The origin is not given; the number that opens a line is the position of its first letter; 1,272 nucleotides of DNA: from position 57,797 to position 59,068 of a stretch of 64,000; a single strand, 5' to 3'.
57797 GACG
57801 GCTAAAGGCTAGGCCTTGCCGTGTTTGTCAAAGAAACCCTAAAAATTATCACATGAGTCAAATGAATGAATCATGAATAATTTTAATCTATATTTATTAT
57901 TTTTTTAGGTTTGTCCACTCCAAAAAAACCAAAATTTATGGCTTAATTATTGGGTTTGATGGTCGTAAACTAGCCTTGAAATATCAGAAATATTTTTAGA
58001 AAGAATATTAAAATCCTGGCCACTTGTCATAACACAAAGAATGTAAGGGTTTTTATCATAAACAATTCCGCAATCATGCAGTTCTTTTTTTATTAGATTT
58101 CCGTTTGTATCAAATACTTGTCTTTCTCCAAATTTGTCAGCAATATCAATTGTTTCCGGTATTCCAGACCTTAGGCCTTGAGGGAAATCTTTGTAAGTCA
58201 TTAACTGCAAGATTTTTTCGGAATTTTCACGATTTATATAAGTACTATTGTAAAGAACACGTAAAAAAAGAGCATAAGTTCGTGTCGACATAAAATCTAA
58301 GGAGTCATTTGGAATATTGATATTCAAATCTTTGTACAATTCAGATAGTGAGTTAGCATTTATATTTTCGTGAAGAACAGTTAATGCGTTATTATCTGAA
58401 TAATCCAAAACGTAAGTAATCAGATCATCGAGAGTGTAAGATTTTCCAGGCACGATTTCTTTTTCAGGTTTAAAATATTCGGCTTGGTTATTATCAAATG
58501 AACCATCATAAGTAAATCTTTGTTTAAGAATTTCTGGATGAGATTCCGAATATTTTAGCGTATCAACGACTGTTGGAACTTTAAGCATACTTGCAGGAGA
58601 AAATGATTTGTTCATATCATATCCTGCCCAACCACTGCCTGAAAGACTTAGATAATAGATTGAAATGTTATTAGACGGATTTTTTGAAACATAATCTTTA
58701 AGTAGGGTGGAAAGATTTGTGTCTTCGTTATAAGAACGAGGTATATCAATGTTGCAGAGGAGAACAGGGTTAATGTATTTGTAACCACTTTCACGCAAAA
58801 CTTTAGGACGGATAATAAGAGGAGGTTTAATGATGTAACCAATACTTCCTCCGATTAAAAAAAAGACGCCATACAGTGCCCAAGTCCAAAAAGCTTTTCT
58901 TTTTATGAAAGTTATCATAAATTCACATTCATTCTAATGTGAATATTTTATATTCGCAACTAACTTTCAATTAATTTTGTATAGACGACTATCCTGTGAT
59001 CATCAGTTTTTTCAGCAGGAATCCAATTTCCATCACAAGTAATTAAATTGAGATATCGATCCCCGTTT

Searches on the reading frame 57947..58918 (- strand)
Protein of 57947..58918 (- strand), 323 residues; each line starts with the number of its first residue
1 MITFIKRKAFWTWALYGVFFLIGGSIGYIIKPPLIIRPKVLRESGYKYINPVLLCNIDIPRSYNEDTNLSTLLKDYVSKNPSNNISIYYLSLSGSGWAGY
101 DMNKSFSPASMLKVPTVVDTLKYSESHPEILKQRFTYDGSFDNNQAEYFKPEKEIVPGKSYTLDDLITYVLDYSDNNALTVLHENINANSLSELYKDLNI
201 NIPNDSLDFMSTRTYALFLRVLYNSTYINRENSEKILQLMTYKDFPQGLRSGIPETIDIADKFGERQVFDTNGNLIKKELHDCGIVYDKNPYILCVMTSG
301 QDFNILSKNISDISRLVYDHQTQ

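Call 3: search_protein_families(library=pfam, proteins=[window:57947-58918:-], max_evalue=0.01)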
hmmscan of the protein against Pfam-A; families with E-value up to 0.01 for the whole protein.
window:57947-58918:- (323 aa): 1 family
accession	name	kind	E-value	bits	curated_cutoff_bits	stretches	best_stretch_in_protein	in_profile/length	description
PF13354.11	Beta-lactamase2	-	2e-28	99.6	22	1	86-298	1-214/214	Beta-lactamase enzyme family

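Call 4: search_protein_families(library=ncbifam, proteins=[window:57947-58918:-], max_evalue=0.01)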
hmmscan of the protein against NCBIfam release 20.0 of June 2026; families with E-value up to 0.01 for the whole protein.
window:57947-58918:- (323 aa): 25 families
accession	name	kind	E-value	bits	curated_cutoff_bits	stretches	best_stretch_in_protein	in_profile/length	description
NF033103.1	bla_class_A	equivalog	9.5e-18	64.3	200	1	82-320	10-256/257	class A beta-lactamase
NF000328.3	blaSED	exception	8.1e-07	28.8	650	1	100-185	67-148/295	SED family class A beta-lactamase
NF049858.1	blaSED_CdiA_fam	equivalog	2.4e-06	27.2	580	1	101-267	67-245/293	CdiA/SED family class A beta-lactamase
NF012099.1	SubclassA2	equivalog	6.8e-06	25.4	320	1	158-322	88-271/275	class A beta-lactamase, subclass A2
NF049886.1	blaTEL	exception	4e-05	23.2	665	1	103-265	69-243/294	TEL family class A beta-lactamase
NF000538.1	classA_carba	equivalog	5.1e-05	22.8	390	0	84-185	8-105/254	carbapenem-hydrolyzing class A beta-lactamase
NF000452.2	blaKLUC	exception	6.1e-05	22.6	650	1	101-184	64-143/291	KLUC family extended-spectrum class A beta-lactamase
NF040934.1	blaRAHN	exception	0.00011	21.6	590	1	99-267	66-246/295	RAHN family extended-spectrum class A beta-lactamase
NF049885.1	beta_lac_CdiA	exception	0.00016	21.1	650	1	104-189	70-151/294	CdiA family class A beta-lactamase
NF041143.1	blaPenA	exception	0.00016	21.1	640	1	103-224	76-208/302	PEN-A family class A beta-lactamase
NF040548.1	blaCRP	exception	0.00018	21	630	0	82-271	41-242/293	CRP family carbapenem-hydrolyzing class A beta-lactamase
NF012167.0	classA_firm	exception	0.00023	20.8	427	0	85-299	13-230/255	class A beta-lactamase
NF033141.0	blaZ_gen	exception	0.00031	20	500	0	80-270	33-233/281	BlaZ-like penicillin-hydrolyzing class A beta-lactamase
NF040547.1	blaSFC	exception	0.00032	20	680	1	84-186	48-146/309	SFC family carbapenem-hydrolyzing class A beta-lactamase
NF000271.2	blaOXY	exception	0.00039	20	600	0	100-183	62-141/290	OXY family extended-spectrum class A beta-lactamase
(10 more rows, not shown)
